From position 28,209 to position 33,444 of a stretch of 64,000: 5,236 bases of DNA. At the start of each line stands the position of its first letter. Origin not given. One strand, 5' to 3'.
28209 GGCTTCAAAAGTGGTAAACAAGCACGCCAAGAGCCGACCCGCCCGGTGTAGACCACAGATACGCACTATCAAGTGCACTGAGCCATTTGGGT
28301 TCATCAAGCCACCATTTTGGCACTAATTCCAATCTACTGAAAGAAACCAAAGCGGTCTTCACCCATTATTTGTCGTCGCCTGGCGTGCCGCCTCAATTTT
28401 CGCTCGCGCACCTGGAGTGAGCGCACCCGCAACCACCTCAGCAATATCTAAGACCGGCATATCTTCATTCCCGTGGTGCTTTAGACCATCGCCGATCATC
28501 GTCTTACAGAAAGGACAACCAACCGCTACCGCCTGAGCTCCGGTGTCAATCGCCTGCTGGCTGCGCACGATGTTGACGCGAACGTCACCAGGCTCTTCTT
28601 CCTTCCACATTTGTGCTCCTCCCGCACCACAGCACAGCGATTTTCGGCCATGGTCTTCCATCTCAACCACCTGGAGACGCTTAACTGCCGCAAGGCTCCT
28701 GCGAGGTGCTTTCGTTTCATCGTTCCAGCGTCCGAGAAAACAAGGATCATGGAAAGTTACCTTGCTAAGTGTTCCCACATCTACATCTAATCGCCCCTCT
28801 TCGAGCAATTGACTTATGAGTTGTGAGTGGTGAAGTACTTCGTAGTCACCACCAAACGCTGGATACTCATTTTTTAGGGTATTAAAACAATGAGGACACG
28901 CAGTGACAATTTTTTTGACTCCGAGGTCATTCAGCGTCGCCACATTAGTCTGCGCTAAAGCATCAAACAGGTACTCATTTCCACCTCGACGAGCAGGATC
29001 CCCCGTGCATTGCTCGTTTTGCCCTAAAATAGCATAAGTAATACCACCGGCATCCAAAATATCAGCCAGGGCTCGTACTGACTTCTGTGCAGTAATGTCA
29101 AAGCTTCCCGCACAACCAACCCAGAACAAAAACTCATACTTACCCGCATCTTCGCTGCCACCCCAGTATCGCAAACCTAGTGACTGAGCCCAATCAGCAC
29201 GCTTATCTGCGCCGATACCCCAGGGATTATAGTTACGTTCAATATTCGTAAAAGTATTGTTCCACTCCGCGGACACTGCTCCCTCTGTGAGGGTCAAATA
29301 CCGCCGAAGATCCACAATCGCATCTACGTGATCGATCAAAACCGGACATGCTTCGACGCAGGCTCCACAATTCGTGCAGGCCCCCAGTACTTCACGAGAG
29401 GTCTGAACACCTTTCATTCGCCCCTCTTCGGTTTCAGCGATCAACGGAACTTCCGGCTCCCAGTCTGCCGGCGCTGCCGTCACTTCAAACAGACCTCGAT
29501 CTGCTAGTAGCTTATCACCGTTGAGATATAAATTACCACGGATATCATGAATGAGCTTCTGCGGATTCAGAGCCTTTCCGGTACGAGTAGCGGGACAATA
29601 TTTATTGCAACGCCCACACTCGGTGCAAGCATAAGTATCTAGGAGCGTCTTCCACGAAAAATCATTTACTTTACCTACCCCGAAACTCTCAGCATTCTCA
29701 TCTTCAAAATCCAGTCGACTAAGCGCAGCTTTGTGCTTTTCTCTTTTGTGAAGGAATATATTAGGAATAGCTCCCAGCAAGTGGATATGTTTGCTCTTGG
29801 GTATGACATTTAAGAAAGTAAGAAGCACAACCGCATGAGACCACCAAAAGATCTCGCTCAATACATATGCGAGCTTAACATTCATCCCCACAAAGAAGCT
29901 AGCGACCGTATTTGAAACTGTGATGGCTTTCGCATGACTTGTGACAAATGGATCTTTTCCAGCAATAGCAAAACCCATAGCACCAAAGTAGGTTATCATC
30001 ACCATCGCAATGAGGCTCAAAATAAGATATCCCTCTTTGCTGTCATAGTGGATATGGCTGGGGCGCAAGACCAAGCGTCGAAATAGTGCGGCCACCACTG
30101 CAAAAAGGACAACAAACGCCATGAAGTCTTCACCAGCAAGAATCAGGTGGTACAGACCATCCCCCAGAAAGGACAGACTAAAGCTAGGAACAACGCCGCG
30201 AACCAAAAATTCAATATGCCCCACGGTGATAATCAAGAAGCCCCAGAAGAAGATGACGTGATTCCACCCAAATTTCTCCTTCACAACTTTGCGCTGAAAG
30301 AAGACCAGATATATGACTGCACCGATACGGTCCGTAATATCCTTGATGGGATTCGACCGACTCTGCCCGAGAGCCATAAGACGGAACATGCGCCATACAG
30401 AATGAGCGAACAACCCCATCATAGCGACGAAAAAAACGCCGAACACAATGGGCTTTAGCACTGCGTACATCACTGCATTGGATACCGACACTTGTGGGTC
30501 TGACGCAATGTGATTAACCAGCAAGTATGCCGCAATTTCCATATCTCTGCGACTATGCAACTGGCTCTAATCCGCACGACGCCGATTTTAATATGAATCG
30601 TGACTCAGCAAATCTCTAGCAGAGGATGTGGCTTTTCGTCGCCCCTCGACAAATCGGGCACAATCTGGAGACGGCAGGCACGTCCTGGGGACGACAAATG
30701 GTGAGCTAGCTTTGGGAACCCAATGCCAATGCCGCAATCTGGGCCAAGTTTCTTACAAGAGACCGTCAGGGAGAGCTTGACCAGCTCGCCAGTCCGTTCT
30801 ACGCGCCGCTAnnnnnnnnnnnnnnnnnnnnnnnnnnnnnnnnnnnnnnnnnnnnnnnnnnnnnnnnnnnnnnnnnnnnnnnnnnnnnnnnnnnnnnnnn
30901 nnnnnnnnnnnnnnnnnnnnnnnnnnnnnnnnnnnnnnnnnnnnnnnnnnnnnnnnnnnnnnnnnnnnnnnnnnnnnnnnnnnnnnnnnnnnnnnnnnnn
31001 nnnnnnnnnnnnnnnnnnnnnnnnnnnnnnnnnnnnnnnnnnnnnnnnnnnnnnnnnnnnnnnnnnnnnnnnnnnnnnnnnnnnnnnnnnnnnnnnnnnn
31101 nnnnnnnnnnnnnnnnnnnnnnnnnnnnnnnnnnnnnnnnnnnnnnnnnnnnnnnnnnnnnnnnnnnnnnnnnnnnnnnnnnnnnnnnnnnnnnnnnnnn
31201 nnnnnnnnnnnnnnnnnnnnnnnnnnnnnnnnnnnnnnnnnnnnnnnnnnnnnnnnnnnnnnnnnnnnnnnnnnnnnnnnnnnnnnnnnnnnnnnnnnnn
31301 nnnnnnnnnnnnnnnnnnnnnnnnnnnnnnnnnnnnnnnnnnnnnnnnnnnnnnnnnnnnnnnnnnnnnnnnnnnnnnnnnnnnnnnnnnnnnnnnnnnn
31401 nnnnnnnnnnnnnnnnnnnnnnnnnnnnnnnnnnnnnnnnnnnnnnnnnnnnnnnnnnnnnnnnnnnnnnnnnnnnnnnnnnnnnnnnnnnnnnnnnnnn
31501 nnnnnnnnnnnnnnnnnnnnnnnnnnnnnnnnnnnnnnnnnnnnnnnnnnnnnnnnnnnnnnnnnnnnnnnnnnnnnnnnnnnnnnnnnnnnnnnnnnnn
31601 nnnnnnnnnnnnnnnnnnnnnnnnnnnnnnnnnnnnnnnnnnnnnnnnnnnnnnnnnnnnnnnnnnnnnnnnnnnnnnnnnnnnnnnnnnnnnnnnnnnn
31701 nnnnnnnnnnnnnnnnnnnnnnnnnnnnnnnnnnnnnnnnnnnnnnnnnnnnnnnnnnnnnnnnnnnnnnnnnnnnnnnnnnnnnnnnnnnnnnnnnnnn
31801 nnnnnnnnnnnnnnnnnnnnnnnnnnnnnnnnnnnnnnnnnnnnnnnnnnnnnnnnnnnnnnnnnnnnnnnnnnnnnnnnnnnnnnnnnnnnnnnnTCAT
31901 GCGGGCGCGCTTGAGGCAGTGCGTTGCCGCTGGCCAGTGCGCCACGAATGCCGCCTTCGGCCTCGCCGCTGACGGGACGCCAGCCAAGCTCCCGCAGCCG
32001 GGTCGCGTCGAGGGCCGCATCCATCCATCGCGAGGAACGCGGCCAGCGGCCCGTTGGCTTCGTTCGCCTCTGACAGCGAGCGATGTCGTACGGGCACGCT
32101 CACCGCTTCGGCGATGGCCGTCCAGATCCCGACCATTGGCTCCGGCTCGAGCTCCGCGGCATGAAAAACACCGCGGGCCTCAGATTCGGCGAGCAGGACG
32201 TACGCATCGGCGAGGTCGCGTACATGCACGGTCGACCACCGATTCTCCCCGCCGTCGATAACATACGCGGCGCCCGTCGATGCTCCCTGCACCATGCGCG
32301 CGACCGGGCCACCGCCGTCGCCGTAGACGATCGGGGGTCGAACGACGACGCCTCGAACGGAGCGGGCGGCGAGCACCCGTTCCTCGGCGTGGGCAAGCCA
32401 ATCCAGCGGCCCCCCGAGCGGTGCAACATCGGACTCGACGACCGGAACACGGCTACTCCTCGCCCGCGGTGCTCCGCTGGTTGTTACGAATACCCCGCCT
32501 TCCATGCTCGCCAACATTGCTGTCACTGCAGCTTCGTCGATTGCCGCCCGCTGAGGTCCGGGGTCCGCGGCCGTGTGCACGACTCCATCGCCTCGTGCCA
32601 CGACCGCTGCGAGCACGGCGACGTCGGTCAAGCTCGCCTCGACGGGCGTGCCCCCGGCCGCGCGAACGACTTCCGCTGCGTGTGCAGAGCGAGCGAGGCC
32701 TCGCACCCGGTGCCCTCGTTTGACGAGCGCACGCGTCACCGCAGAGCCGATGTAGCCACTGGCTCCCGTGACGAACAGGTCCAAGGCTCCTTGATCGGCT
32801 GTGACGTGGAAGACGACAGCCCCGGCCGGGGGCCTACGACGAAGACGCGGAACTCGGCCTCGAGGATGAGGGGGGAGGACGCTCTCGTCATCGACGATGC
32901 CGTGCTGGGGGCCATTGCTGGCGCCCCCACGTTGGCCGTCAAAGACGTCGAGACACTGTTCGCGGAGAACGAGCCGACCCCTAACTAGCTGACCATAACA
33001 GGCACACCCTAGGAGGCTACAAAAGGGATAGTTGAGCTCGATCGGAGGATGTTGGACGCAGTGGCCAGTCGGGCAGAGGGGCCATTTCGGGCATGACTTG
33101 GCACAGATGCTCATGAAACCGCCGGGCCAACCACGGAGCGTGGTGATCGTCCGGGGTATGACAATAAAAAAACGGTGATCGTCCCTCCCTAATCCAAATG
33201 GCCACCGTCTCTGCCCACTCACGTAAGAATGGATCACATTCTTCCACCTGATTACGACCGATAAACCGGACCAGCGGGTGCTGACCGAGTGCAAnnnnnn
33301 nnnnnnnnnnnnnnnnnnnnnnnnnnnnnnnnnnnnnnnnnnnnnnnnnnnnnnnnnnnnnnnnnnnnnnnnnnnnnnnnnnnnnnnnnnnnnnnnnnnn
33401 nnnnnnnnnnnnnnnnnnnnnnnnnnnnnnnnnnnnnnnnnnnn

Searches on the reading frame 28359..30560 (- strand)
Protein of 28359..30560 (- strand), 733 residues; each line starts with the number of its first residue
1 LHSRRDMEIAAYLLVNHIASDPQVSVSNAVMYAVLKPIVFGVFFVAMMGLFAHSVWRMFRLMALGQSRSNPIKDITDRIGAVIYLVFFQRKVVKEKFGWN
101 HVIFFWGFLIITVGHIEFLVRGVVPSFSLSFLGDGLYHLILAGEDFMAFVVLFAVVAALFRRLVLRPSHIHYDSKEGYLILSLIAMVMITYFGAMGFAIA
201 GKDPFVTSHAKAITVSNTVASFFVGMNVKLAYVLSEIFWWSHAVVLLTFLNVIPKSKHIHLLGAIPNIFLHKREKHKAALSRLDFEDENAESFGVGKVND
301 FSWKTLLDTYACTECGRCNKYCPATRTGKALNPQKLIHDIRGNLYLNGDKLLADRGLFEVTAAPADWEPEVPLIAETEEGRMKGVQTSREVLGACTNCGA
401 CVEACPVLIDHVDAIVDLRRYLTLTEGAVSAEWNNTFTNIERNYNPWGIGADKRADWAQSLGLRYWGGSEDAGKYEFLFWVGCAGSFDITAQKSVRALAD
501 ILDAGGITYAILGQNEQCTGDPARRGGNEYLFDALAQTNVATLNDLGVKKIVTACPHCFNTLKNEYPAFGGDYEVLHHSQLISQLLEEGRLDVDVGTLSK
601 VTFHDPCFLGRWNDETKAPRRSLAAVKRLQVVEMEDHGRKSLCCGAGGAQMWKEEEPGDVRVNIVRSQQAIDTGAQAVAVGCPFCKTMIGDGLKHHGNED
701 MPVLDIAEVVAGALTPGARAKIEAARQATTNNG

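Call 13: search_protein_families(library=pfam, proteins=[window:28359-30560:-], max_evalue=0.01)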
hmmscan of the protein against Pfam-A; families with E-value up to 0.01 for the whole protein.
window:28359-30560:- (733 aa): 14 families
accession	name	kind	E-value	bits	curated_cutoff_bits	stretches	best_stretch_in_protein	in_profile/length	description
PF02754.22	CCG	-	2e-32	111.5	20.6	2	601-689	1-84/85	Cysteine-rich domain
PF13237.11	Fer4_10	-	8.6e-10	38.8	25.5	1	307-406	4-53/53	4Fe-4S dicluster domain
PF13187.11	Fer4_9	-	8.7e-09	35.7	27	1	311-407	1-49/52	4Fe-4S dicluster domain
PF12838.12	Fer4_7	-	2.5e-08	34.7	27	1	388-407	31-50/52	4Fe-4S dicluster domain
PF13534.11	Fer4_17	-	5.4e-08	33.7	22.2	0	394-410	1-17/61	4Fe-4S dicluster domain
PF12797.12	Fer4_2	-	9.1e-07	28.9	24.5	2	303-324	1-22/22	4Fe-4S binding domain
PF13183.11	Fer4_8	-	1.3e-06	29.3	27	1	310-407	3-66/68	4Fe-4S dicluster domain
PF13484.11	Fer4_16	-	5.6e-06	27.5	30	0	395-407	2-14/66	4Fe-4S double cluster binding domain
PF00037.32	Fer4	-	3.7e-05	23.8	21.1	1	394-407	7-20/24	4Fe-4S binding domain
PF12837.12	Fer4_6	-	0.0018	18.6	25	1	394-407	8-21/24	4Fe-4S binding domain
PF14697.11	Fer4_21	-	0.0024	18.4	35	0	392-407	38-53/59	4Fe-4S dicluster domain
PF13746.11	Fer4_18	-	0.0033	18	27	0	386-411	52-77/114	4Fe-4S dicluster domain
PF12800.12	Fer4_4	-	0.0049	17.6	24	1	394-407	3-16/17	4Fe-4S binding domain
PF12798.12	Fer4_3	-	0.0082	17.4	27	1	395-407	1-13/15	4Fe-4S binding domain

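Call 24: find_encoding_contigs(protein=window:28359-30560:-, flank=5000, max_places=10)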
Protein window:28359-30560:- (733 aa): no gene with exactly this product is on record in the collection.

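Call 25: find_encoding_contigs(protein=window:28359-30542:-, flank=5000, max_places=10)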
Protein window:28359-30542:- (727 aa): no gene with exactly this product is on record in the collection.
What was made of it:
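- Tried and rejected: (7) Exact look-up of the Fe-S protein with two start codons: not on record (calls 24, 25).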

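Call 35: find_homologous_proteins(query=window:28359-30560:-, max_evalue=1e-100)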
Query window:28359-30560:- (733 aa): 2540 proteins with E <= 1e-100 among 8000 candidates; the best 120 are listed.
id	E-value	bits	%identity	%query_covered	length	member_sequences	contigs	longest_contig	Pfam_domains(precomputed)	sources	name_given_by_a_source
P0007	0.0e+0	1307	77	96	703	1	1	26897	PF12797.13,PF13484.12,PF13534.12,PF02754.22,PF13237.12,PF13183.12,PF13187.12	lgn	-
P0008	0.0e+0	1297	81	91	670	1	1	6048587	PF12797.13,PF13484.12,PF12838.13,PF13534.12,PF02754.22,PF13237.12,PF13183.12,PF13187.12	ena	-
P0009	0.0e+0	1291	77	95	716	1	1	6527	PF13484.12,PF13534.12,PF02754.22,PF13237.12,PF13183.12,PF13187.12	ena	-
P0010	0.0e+0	1283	77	95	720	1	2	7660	PF13484.12,PF13534.12,PF02754.22,PF13237.12,PF13183.12,PF13187.12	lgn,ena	-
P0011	0.0e+0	1282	76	96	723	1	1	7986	PF12797.13,PF13534.12,PF02754.22,PF13237.12,PF13183.12,PF13187.12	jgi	jgi:Fe-S oxidoreductase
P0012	0.0e+0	1276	76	96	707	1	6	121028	PF12797.13,PF13484.12,PF13534.12,PF02754.22,PF13237.12,PF13183.12,PF13187.12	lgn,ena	-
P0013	0.0e+0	1269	76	95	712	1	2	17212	PF12797.13,PF00037.33,PF13534.12,PF02754.22,PF13237.12,PF13183.12,PF13187.12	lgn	-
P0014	0.0e+0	1267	75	95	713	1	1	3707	PF13484.12,PF13534.12,PF02754.22,PF13237.12,PF13183.12,PF13187.12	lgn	-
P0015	0.0e+0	1247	76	94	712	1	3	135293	PF12797.13,PF12838.13,PF13534.12,PF02754.22,PF13237.12,PF13183.12,PF13187.12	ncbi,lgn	-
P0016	0.0e+0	1234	73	93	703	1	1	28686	PF13484.12,PF13534.12,PF02754.22,PF13237.12,PF13183.12,PF13187.12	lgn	-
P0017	0.0e+0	1190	71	96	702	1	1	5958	PF13484.12,PF13534.12,PF02754.22,PF13237.12,PF13183.12,PF13187.12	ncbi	-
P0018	0.0e+0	1160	70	94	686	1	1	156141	PF12797.13,PF13534.12,PF02754.22,PF13237.12,PF13183.12,PF13187.12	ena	-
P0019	0.0e+0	1078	65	96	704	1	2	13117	PF13534.12,PF02754.22,PF13237.12,PF13183.12,PF13187.12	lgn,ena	-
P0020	0.0e+0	1072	65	95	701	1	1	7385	PF12797.13,PF13484.12,PF13534.12,PF02754.22,PF13237.12,PF13183.12,PF13187.12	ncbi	-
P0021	0.0e+0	1064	67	93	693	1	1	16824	PF12797.13,PF12838.13,PF13534.12,PF02754.22,PF13237.12,PF13183.12,PF13187.12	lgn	-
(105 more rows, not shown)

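Call 36: find_encoding_contigs(protein=P0008, flank=6000, max_places=3)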
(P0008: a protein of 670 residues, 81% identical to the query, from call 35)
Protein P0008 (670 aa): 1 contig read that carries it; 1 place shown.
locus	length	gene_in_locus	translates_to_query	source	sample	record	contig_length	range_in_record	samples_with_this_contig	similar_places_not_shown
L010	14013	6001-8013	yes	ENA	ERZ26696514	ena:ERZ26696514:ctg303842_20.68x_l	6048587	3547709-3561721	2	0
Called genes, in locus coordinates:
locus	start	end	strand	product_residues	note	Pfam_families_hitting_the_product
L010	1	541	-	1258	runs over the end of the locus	-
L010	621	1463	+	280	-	PF01904:DUF72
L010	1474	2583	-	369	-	PF00231:ATP-synt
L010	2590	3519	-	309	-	PF03739:LptF_LptG (weak)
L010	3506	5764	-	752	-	PF00069:Pkinase, PF07714:PK_Tyr_Ser-Thr, PF03109:ABC1 (weak), PF01636:APH (faint)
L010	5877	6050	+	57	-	-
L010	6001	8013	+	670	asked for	PF12838:Fer4_7 (faint), PF13534:Fer4_17 (faint), PF12797:Fer4_2 (faint), PF13183:Fer4_8 (weak), PF13237:Fer4_10, PF13187:Fer4_9, PF13484:Fer4_16 (faint), PF02754:CCG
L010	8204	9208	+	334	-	PF00929:RNase_T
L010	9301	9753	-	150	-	PF00072:Response_reg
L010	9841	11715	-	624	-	PF00989:PAS (faint), PF08448:PAS_4 (faint), PF13426:PAS_9 (faint), PF08447:PAS_3, PF00512:HisKA, PF02518:HATPase_c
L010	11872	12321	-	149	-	-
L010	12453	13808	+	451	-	PF06123:CreD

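Call 37: find_encoding_contigs(protein=P0012, flank=6000, max_places=3)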
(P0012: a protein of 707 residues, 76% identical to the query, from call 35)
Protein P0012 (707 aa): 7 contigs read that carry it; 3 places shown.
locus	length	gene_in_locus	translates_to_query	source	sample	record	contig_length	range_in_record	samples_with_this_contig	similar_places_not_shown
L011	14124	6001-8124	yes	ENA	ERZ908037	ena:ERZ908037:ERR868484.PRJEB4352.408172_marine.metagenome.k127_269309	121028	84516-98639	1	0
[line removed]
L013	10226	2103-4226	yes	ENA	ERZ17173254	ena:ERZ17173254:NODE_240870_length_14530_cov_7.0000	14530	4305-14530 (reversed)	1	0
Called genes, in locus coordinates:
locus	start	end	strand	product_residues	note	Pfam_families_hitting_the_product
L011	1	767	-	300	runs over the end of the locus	PF06500:FrsA-like (faint), PF02129:Peptidase_S15, PF20434:BD-FAE (weak), PF00561:Abhydrolase_1, PF12146:Hydrolase_4, PF12697:Abhydrolase_6, PF00326:Peptidase_S9, PF05448:AXE1 (weak), +1 more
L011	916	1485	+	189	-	-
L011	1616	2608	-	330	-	PF00231:ATP-synt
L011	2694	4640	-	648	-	PF00069:Pkinase, PF07714:PK_Tyr_Ser-Thr, PF03109:ABC1 (weak)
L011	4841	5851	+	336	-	PF13579:Glyco_trans_4_4 (weak)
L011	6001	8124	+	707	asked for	PF13534:Fer4_17 (faint), PF12797:Fer4_2 (faint), PF13183:Fer4_8 (weak), PF13187:Fer4_9, PF13237:Fer4_10, PF13484:Fer4_16 (faint), PF02754:CCG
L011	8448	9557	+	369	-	-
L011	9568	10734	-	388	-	PF07786:HGSNAT_cat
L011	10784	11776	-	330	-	PF04231:Endonuclease_1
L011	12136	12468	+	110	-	-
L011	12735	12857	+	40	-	-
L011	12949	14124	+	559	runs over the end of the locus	PF00920:ILVD_EDD_N, PF24877:ILV_EDD_C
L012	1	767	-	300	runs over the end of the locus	PF06500:FrsA-like (faint), PF02129:Peptidase_S15, PF20434:BD-FAE (weak), PF00561:Abhydrolase_1, PF12146:Hydrolase_4, PF12697:Abhydrolase_6, PF00326:Peptidase_S9, PF05448:AXE1 (weak), +1 more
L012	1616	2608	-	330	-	PF00231:ATP-synt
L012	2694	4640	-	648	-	PF00069:Pkinase, PF07714:PK_Tyr_Ser-Thr, PF03109:ABC1 (weak)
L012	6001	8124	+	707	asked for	PF13534:Fer4_17 (faint), PF12797:Fer4_2 (faint), PF13183:Fer4_8 (weak), PF13187:Fer4_9, PF13237:Fer4_10, PF13484:Fer4_16 (faint), PF02754:CCG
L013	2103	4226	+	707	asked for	PF13534:Fer4_17 (faint), PF12797:Fer4_2 (faint), PF13183:Fer4_8 (weak), PF13187:Fer4_9, PF13237:Fer4_10, PF13484:Fer4_16 (faint), PF02754:CCG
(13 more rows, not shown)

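Call 38: find_encoding_contigs(protein=P0015, flank=6000, max_places=3)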
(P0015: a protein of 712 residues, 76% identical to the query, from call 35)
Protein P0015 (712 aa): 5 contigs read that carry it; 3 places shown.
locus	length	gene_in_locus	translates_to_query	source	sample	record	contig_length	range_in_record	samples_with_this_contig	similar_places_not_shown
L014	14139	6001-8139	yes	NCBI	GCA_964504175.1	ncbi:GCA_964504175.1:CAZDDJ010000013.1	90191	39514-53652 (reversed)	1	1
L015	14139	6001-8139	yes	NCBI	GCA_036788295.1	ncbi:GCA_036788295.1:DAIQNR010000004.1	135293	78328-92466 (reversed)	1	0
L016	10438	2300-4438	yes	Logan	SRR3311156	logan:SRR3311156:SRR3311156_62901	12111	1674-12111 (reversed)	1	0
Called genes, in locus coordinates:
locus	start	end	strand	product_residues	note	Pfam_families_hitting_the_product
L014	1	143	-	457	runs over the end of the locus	PF03023:MurJ (weak), PF01554:MatE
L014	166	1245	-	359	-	PF00990:GGDEF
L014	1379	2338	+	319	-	PF01266:DAO (weak), PF13450:NAD_binding_8, PF01593:Amino_oxidase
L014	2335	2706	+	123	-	PF10013:DUF2256, PF11625:DUF3253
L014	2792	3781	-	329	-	PF00231:ATP-synt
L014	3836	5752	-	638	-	PF00069:Pkinase, PF07714:PK_Tyr_Ser-Thr, PF03109:ABC1 (weak)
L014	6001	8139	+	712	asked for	PF13534:Fer4_17 (faint), PF12838:Fer4_7 (faint), PF12797:Fer4_2 (faint), PF13183:Fer4_8 (weak), PF13187:Fer4_9, PF13237:Fer4_10, PF02754:CCG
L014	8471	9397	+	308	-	PF00487:FA_desaturase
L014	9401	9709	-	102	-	-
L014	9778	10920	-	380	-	-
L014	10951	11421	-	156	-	-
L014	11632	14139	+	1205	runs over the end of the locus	-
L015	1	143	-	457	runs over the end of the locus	PF03023:MurJ (weak), PF01554:MatE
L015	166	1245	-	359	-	PF00990:GGDEF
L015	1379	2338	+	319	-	PF01266:DAO (weak), PF13450:NAD_binding_8, PF01593:Amino_oxidase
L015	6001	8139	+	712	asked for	PF13534:Fer4_17 (faint), PF12838:Fer4_7 (faint), PF12797:Fer4_2 (faint), PF13183:Fer4_8 (weak), PF13187:Fer4_9, PF13237:Fer4_10, PF02754:CCG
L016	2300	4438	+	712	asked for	PF13534:Fer4_17 (faint), PF12838:Fer4_7 (faint), PF12797:Fer4_2 (faint), PF13183:Fer4_8 (weak), PF13187:Fer4_9, PF13237:Fer4_10, PF02754:CCG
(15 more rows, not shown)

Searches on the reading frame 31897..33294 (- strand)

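Call 91: search_protein_families(library=pfam, proteins=[window:31897-33294:-], max_evalue=0.001)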
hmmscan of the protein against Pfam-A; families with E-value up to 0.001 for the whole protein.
window:31897-33294:- (465 aa): 6 families
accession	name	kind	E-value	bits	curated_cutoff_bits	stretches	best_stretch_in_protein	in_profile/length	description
PF01370.27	Epimerase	-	4e-18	66.2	20.9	2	174-255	2-85/240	NAD dependent epimerase/dehydratase family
PF13460.12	NAD_binding_10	-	2.1e-13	51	27.2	1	177-339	1-162/184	NAD(P)H-binding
PF05368.20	NmrA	-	5.8e-09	36.4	27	1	174-242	6-77/298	NmrA-like family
PF04321.23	RmlD_sub_bind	-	5.6e-06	26.1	27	0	173-243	3-60/287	RmlD substrate binding domain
PF01073.25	3Beta_HSD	-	6.3e-05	22.6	22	0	175-243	2-75/280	3-beta hydroxysteroid dehydrogenase/isomerase family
PF16363.11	GDP_Man_Dehyd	-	0.00024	21.1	27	1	174-233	1-72/332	GDP-mannose 4,6 dehydratase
